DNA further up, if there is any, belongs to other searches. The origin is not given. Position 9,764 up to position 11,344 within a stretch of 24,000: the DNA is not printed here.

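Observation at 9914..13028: Two-gene cassette: unknown-domain/HEPN-like RNase protein plus NERD-UvrD helicase, a candidate undescribed anti-phage system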

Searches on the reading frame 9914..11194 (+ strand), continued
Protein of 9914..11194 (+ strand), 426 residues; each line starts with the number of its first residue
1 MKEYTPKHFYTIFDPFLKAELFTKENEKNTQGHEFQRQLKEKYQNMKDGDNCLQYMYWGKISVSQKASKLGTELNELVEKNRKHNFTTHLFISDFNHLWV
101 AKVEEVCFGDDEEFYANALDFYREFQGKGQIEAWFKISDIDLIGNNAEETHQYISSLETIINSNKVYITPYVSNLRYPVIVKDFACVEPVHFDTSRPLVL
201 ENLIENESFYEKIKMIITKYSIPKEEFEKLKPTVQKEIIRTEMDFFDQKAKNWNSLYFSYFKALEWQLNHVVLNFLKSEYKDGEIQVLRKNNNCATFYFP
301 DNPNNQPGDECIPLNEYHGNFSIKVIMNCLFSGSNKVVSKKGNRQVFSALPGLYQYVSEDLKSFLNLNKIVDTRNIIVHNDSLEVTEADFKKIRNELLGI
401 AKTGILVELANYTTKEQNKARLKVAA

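Call 52: search_protein_families(library=pfam, proteins=[L004:11285-11923:+, L004:11929-14358:+, L018:11231-11575:+, L018:11703-12407:+, L019:11331-12155:+, L010:1647-2192:+, L010:2221-3345:+, L013:11178-12446:-, L013:8959-9789:-, L013:8058-8972:-], max_evalue=0.01)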
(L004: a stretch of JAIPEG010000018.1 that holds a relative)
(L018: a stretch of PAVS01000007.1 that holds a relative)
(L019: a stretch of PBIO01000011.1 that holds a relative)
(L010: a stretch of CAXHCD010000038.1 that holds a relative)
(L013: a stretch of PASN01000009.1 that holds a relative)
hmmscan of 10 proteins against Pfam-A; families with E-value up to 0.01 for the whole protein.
L004:11285-11923:+ (213 aa): 0 families

L004:11929-14358:+ (810 aa): 8 families
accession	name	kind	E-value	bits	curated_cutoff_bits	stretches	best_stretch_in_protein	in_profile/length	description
PF00580.27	UvrD-helicase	-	3.7e-45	155.2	23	1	52-499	1-269/271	UvrD/REP helicase N-terminal domain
PF13245.12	AAA_19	-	5.8e-19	69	25.1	1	56-485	1-133/134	AAA domain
PF13361.12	UvrD_C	-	4.2e-18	66.3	25.6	1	561-675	244-347/350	UvrD-like helicase C-terminal domain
PF13538.12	UvrD_C_2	-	1.1e-08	35.2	27.4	1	653-673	31-51/52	UvrD-like helicase C-terminal domain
PF01443.25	Viral_helicase1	-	3.5e-08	34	21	1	429-674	47-227/228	Viral superfamily 1 RNA helicase core domain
PF13604.12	AAA_30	-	3.7e-05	24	27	1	52-117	2-67/191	AAA domain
PF13086.12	AAA_11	-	0.002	18.4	27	1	52-123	2-78/257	AAA domain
PF13087.12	AAA_12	-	0.0039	17.2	27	0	560-675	94-192/195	AAA domain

L018:11231-11575:+ (115 aa): 0 families

L018:11703-12407:+ (235 aa): 1 family
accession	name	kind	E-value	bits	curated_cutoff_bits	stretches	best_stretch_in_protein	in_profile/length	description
PF01027.25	Bax1-I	-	2.4e-56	191.3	34.1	1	17-230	2-207/207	Inhibitor of apoptosis-promoting Bax1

L019:11331-12155:+ (275 aa): 2 families
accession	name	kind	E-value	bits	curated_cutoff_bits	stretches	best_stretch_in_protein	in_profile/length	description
PF03372.29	Exo_endo_phos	-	2.9e-19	70.1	24.5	1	28-264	1-225/225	Endonuclease/Exonuclease/phosphatase family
PF23226.1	Exo_endo_phos_PGAP2IP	-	0.0004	20.2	27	1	26-204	2-178/239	PGAP2IP, C-terminal nuclease-like domain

L010:1647-2192:+ (182 aa): 1 family
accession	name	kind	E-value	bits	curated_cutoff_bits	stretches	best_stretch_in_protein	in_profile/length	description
PF00160.26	Pro_isomerase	-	6.8e-46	156.8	21.7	1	21-180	2-158/159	Cyclophilin type peptidyl-prolyl cis-trans isomerase/CLD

L010:2221-3345:+ (375 aa): 1 family
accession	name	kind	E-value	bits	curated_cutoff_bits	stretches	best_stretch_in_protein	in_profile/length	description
PF03734.19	YkuD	-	0.0034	18.4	23.4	1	189-314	18-128/146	L,D-transpeptidase catalytic domain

L013:11178-12446:- (422 aa): 7 families
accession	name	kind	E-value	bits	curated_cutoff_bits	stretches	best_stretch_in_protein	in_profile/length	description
PF00929.31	RNase_T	-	6.5e-33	115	24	1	5-159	2-164/164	Exonuclease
PF16473.11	Rv2179c-like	-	3.5e-07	30.5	27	1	4-161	3-175/177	3'-5' exoribonuclease Rv2179c-like domain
PF01612.26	DNA_pol_A_exo1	-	0.0008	19.7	23.6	1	83-147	77-137/173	3'-5' exonuclease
PF02183.23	HALZ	-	0.005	17.4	28.1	0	91-108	4-21/43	Homeobox associated leucine zipper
PF00769.24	ERM_C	-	0.0055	17.5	23.4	0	318-373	5-61/77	Ezrin/radixin/moesin family C terminal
PF13482.12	RNase_H_2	-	0.0065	16.9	22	0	4-141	1-116/165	RNase_H superfamily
PF02025.20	IL5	-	0.0081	16.8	24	0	129-178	39-86/112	Interleukin 5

L013:8959-9789:- (276 aa): 7 families
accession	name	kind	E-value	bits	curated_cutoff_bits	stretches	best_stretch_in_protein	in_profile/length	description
PF14394.12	DUF4423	-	2e-43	148.5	30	1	102-262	4-164/165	Domain of unknown function (DUF4423)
PF01381.28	HTH_3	-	1.8e-07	31.5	23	1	37-75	10-48/55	Helix-turn-helix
PF13560.12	HTH_31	-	5.3e-07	30.3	27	1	25-84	4-63/64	Helix-turn-helix domain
PF12844.13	HTH_19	-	1.4e-06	28.6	30.2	1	25-75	2-51/64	Helix-turn-helix domain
PF13443.12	HTH_26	-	0.0019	18.8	22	1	26-82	1-57/63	Cro/C1-type HTH DNA-binding domain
PF01325.25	Fe_dep_repress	-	0.0059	17.2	26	0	140-168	28-56/60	Iron dependent repressor, N-terminal DNA binding domain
PF24852.1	DUF7726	-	0.0089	16.6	26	0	23-60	10-46/73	Domain of unknown function (DUF7726)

L013:8058-8972:- (304 aa): 0 families

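Call 53: search_protein_families(library=padloc, proteins=[L004:11285-11923:+, L004:11929-14358:+, L018:11231-11575:+, L018:11703-12407:+, L019:11331-12155:+, L010:1647-2192:+, L001:1659-2966:+, L002:11282-11599:+, L002:11616-12230:+, L005:11278-13020:+], max_evalue=0.01)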
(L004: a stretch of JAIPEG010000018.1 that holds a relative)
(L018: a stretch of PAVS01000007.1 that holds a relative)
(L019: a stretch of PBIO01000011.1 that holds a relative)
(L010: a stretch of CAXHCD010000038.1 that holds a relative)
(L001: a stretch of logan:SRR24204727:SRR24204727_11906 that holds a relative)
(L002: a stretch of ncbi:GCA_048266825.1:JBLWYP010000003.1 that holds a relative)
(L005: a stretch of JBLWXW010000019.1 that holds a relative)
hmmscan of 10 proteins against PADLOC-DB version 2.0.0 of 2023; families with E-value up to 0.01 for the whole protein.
L004:11285-11923:+ (213 aa): 0 families

L004:11929-14358:+ (810 aa): 47 families (the best 25 are shown)
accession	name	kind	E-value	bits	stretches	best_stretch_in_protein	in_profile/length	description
PDLC00117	GajB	-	1.2e-55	187.1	3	402-588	175-363/604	UrvD helicase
PDLC00114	GajB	-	4.5e-43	145.7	3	382-588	156-364/635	UrvD helicase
PDLC00132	GajB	-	5.3e-40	135.7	3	313-538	86-311/625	UrvD helicase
PDLC03802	RTasHel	-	1.4e-39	134.5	3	403-585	150-324/675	DRT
PDLC00107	GajB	-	3e-39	133.1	3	39-142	2-114/587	UrvD helicase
PDLC00127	GajB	-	2.6e-35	120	3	351-530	112-293/594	UrvD helicase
PDLC00103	GajB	-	4.3e-32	109.8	3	438-586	209-357/612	UrvD helicase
PDLC00129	GajB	-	5.1e-28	96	2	439-590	225-363/594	UrvD helicase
PDLC00104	GajB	-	9.8e-28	95.2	3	55-142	6-92/574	UrvD helicase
PDLC00121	GajB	-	4.2e-27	92.9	2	436-495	198-253/565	UrvD helicase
PDLC00130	GajB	-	2.2e-26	90.3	3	438-530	203-294/589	UrvD helicase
PDLC00110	GajB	-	7.9e-25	85.5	3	394-561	219-396/725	UrvD helicase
PDLC00122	GajB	-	3e-24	83.8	3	325-598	60-308/502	UrvD helicase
PDLC00134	GajB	-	6e-23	79.6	2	56-235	21-199/431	UrvD helicase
PDLC00116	GajB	-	2.4e-22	77.3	2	437-592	156-308/557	UrvD helicase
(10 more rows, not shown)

L018:11231-11575:+ (115 aa): 0 families

L018:11703-12407:+ (235 aa): 0 families

L019:11331-12155:+ (275 aa): 0 families

L010:1647-2192:+ (182 aa): 0 families

L001:1659-2966:+ (436 aa): 3 families
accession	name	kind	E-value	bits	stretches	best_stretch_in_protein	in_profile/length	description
PDLC04113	JukA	-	2.8e-19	67.7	1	232-397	80-240/245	-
PDLC04111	JukA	-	1.5e-17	62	1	233-399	77-242/250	-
PDLC04112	JukA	-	1e-05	23.4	1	230-394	79-217/234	-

L002:11282-11599:+ (106 aa): 0 families

L002:11616-12230:+ (205 aa): 0 families

L005:11278-13020:+ (581 aa): 18 families
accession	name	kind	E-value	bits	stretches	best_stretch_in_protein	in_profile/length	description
PDLC01087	C3a187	-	7.1e-27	92.4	1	40-495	42-471/559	NERD+UvrD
PDLC03002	Helicase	-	5.1e-10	36.2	1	195-349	186-357/707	-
PDLC03802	RTasHel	-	2e-09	34.9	2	323-488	193-327/675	DRT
PDLC00148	GajB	-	2.6e-09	34.6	1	322-430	149-256/369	UrvD helicase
PDLC00127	GajB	-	1e-08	32.2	1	321-437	200-310/594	UrvD helicase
PDLC00132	GajB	-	9.2e-08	29.2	1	199-296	3-92/625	UrvD helicase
PDLC00130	GajB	-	4.5e-07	26.5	1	323-416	206-290/589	UrvD helicase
PDLC00117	GajB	-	6.2e-07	26.3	0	326-487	222-362/604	UrvD helicase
PDLC00114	GajB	-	4.6e-06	23.5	0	196-292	4-95/635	UrvD helicase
PDLC00120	GajB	-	4.9e-06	23.9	1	322-422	155-244/458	UrvD helicase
PDLC04173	GajB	-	7.3e-05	19.9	0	324-348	124-148/471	-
PDLC00140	GajB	-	0.0002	18.7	0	222-306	10-84/365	UrvD helicase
PDLC00129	GajB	-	0.00023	17.9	0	324-419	228-312/594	UrvD helicase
PDLC00121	GajB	-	0.00096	15.8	1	324-349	204-229/565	UrvD helicase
PDLC00113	GajB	-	0.0015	15.1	1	326-393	179-237/579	UrvD helicase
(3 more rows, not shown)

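Call 58: find_homologous_proteins(query=A5, max_evalue=0.001)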
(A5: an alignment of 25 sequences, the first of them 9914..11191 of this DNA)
Query A5 (25 sequences) (426 aa, profile of the alignment): 24 proteins with E <= 0.001 among 7067 candidates.
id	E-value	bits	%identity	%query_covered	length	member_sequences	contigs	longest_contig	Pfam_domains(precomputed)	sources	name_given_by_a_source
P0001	1.6e-110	388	100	100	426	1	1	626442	PF24405.2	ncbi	-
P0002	3.1e-107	377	56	100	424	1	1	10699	-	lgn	-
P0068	2.0e-106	375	25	33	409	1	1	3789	PF24405.2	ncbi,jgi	-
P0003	1.4e-104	369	44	96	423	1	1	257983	-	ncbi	-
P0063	1.2e-102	362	19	85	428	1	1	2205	-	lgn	-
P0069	3.2e-101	358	31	19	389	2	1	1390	-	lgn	-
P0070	4.8e-101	357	19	87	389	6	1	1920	PF24405.2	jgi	jgi:hypothetical protein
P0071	1.2e-99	352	24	41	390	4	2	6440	-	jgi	jgi:hypothetical protein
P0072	3.3e-99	351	21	95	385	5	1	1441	-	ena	-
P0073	2.3e-97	345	20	98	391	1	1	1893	-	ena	-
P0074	9.3e-97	343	21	84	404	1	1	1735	PF24405.2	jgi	jgi:hypothetical protein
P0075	1.1e-96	343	22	42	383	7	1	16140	PF24405.2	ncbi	ncbi:MAG: hypothetical protein ABIV10_05035 [Gemmatimonadaceae bacterium]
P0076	1.7e-96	342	-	-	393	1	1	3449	PF24405.2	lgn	-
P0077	2.4e-96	342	20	95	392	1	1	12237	-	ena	-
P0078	4.0e-96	341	23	96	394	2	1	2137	-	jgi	-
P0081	6.9e-95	337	19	95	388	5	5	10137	PF24405.2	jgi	jgi:hypothetical protein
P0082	3.2e-93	331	-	-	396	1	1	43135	PF24405.2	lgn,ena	-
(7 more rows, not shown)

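Call 65: search_protein_families(library=pfam, alignment_id=A5, max_evalue=10)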
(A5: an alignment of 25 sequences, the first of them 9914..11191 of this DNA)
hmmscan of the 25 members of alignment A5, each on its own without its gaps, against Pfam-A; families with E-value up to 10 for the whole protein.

A. member 1, window:9914-11191:+ (426 aa): 3 families
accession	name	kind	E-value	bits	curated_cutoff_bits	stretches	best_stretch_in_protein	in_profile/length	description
PF24405.1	Pua-like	-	2.6e-05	24.5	27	1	55-164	27-138/176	Pua-like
PF04634.17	YezG-like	-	0.0058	17.2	21.7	1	208-282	46-120/146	Immunity protein YezG-like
PF20541.3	DUF6756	-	0.019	15.3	27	1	208-264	4-62/160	Family of unknown function (DUF6756)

B. families by the number of members that match (of 25 scanned): 18 families
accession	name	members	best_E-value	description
PF24405.1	Pua-like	14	5.8e-08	Pua-like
PF13643.11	DUF4145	2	0.037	Domain of unknown function (DUF4145)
PF06632.17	XRCC4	2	0.071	XRCC4 N-terminal domain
PF02327.22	BChl_A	1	0.0028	Bacteriochlorophyll A protein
PF04634.17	YezG-like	1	0.0058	Immunity protein YezG-like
PF20541.3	DUF6756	1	0.019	Family of unknown function (DUF6756)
PF19852.4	DUF6327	1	0.057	Family of unknown function (DUF6327)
PF05769.16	SIKE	1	0.084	SIKE family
PF18731.6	HEPN_Swt1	1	0.099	Swt1-like HEPN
PF10684.14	BDM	1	0.12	Putative biofilm-dependent modulation protein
PF19500.6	DUF6035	1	0.12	Domain of unknown function (DUF6035)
PF22292.1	DUF6965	1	0.13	Domain of unknown function (DUF6965)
PF15076.11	DUF4543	1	0.15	Domain of unknown function (DUF4543)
PF19906.4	CGDB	1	0.16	C-glycoside deglycosidase beta subunit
PF22343.1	Surface-like_ins_dom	1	0.18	Pilus-presented adhesin helical insertion domain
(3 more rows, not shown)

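Call 69: find_encoding_contigs(protein=P0082, flank=8000, max_places=2)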
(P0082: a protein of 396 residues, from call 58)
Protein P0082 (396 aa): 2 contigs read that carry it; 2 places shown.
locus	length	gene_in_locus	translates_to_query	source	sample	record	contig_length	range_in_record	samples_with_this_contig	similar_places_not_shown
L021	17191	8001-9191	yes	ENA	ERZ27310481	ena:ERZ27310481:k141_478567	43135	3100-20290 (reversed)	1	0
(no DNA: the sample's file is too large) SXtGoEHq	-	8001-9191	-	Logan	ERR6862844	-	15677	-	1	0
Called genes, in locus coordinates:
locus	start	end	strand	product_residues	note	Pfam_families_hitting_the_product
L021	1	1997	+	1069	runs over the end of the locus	PF00271:Helicase_C (weak)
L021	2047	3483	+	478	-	-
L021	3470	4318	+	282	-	-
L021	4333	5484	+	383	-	-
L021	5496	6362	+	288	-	-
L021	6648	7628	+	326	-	PF00753:Lactamase_B, PF23023:Anti-Pycsar_Apyc1 (weak), PF12706:Lactamase_B_2 (weak)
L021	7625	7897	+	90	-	PF11213:DUF3006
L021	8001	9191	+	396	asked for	PF24405:Pua-like (faint)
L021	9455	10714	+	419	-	PF00092:VWA, PF13519:VWA_2, PF13768:VWA_3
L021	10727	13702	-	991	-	PF03704:BTAD, PF13191:AAA_16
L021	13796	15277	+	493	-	PF02368:Big_2 (weak)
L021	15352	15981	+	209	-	-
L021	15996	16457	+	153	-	-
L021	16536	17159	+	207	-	-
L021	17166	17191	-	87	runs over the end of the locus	-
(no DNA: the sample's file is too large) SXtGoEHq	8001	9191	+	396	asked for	PF24405:Pua-like (faint)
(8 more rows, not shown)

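Call 70: find_encoding_contigs(protein=P0075, flank=8000, max_places=2)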
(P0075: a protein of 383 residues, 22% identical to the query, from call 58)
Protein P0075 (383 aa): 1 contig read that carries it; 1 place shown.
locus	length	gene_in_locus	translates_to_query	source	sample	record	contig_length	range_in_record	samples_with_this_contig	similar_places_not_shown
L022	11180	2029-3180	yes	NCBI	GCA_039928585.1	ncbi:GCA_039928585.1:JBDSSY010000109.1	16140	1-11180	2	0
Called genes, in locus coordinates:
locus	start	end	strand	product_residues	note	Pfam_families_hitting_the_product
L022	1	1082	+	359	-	PF13280:WYL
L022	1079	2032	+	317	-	PF19187:HTH_PafC, PF13280:WYL, PF25583:WCX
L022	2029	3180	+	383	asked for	PF24405:Pua-like (weak)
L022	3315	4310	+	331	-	PF10722:YbjN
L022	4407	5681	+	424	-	PF13768:VWA_3, PF00092:VWA, PF13519:VWA_2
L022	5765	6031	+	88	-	-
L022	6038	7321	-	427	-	PF01321:Creatinase_N, PF00557:Peptidase_M24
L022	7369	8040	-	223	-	-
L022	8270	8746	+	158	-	PF02566:OsmC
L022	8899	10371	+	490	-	PF13964:Beta-prop_Calicin (weak)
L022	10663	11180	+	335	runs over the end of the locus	PF00561:Abhydrolase_1, PF12146:Hydrolase_4, PF12697:Abhydrolase_6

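Call 71: find_encoding_contigs(protein=P0077, flank=8000, max_places=2)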
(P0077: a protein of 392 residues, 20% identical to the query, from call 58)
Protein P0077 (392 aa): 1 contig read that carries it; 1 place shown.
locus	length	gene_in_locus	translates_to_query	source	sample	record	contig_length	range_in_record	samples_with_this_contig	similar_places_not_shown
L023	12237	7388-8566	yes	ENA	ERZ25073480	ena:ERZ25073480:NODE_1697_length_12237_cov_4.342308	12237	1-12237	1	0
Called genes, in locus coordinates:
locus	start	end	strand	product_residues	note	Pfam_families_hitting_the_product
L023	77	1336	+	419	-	PF22352:K319L-like_PKD (faint), PF00801:PKD, PF18911:PKD_4, PF01457:Peptidase_M8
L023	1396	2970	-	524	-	PF16697:Yop-YscD_cpl (weak), PF00498:FHA (weak), PF00089:Trypsin (weak), PF13365:Trypsin_2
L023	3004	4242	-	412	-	PF00155:Aminotran_1_2 (weak), PF00266:Aminotran_5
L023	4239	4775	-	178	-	-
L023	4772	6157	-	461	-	PF05935:Arylsulfotrans, PF14269:Arylsulfotran_2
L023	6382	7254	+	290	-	PF04228:Zn_peptidase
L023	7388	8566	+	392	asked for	-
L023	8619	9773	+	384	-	PF13280:WYL, PF25583:WCX (weak)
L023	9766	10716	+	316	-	PF19187:HTH_PafC, PF13280:WYL, PF25583:WCX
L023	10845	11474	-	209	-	PF13568:OMP_b-brl_2 (weak)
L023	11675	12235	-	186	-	?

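Call 72: find_encoding_contigs(protein=P0081, flank=8000, max_places=3)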
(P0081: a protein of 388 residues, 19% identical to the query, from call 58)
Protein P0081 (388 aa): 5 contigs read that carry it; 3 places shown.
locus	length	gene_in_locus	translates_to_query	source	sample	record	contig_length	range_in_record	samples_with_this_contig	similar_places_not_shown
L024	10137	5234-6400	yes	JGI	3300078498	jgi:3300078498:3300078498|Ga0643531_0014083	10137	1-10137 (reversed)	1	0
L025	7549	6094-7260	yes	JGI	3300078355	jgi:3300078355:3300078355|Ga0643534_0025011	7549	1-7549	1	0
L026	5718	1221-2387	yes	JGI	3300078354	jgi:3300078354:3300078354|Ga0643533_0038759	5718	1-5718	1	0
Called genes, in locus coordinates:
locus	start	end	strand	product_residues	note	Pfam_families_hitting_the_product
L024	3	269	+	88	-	?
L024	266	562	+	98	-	PF15731:MqsA_antitoxin (weak), PF20432:Xre-like-HTH (weak), PF01381:HTH_3, PF12844:HTH_19 (faint), PF13560:HTH_31 (weak)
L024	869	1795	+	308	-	PF13391:HNH_2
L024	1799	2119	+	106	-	-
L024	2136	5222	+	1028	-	PF13091:PLDc_2, PF00270:DEAD (weak), PF04851:ResIII, PF18766:SWI2_SNF2 (weak), PF00271:Helicase_C, PF11907:DUF3427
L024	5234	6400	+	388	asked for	PF24405:Pua-like (weak)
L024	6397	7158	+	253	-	PF08713:DNA_alkylation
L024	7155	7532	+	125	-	PF00903:Glyoxalase, PF12681:Glyoxalase_2 (faint), PF18029:Glyoxalase_6 (weak)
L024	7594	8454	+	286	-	PF00034:Cytochrom_C (faint), PF13442:Cytochrome_CBB3 (faint)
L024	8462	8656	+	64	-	-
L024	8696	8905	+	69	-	-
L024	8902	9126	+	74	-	PF07927:HicA_toxin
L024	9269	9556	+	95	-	-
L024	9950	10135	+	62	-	?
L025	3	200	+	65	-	?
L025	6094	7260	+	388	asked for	PF24405:Pua-like (weak)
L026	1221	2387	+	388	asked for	PF24405:Pua-like (weak)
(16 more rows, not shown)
